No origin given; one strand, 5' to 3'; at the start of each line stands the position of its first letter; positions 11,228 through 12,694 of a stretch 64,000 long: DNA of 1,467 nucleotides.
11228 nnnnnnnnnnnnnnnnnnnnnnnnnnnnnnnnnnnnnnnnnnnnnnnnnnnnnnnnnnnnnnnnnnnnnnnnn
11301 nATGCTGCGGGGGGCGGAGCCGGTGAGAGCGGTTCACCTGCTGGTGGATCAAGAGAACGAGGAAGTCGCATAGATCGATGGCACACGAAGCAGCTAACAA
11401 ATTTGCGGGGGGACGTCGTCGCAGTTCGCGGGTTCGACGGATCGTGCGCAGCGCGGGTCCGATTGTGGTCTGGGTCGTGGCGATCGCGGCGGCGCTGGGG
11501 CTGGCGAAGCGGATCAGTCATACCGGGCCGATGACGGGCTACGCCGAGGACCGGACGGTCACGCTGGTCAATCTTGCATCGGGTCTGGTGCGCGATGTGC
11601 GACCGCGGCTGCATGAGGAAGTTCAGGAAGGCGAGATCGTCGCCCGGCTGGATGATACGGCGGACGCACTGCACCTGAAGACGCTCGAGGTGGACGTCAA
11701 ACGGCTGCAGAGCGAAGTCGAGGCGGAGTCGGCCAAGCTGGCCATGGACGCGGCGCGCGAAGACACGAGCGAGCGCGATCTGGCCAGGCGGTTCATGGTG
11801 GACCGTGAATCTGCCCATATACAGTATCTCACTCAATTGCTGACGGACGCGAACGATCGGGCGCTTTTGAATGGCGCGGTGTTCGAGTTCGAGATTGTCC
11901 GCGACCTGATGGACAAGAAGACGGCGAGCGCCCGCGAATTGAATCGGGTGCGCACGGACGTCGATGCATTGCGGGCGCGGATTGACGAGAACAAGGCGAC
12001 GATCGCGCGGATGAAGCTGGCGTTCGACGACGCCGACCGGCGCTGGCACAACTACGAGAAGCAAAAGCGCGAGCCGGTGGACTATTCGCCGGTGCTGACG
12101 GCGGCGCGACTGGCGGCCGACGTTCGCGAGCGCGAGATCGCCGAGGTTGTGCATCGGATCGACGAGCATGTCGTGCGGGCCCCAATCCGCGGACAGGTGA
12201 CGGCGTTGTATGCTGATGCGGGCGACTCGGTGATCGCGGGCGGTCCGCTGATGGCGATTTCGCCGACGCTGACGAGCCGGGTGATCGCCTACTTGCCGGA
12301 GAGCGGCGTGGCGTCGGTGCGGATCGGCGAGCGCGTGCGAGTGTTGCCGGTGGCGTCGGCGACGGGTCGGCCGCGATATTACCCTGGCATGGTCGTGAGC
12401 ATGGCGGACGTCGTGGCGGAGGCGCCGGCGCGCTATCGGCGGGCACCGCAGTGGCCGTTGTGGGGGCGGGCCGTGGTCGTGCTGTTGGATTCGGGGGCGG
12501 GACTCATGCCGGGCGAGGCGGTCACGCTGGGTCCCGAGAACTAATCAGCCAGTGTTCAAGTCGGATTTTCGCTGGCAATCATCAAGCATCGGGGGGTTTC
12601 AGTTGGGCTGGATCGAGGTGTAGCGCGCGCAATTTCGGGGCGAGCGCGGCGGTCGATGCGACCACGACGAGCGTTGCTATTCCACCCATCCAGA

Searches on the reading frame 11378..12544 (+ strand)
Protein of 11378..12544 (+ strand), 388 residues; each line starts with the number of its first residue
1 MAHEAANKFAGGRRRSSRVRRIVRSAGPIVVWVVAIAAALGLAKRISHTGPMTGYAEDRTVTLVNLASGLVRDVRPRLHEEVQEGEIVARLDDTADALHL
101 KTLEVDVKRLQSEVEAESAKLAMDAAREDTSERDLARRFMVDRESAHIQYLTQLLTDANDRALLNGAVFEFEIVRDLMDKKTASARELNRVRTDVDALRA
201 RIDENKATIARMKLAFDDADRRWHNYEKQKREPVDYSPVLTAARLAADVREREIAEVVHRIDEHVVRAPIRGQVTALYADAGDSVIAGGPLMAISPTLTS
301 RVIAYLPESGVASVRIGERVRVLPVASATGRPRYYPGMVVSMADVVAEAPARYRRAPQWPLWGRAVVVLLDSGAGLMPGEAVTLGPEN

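Call 31: find_encoding_contigs(protein=window:11378-12544:+, flank=10000, max_places=6)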
Protein window:11378-12544:+ (388 aa): no gene with exactly this product is on record in the collection.
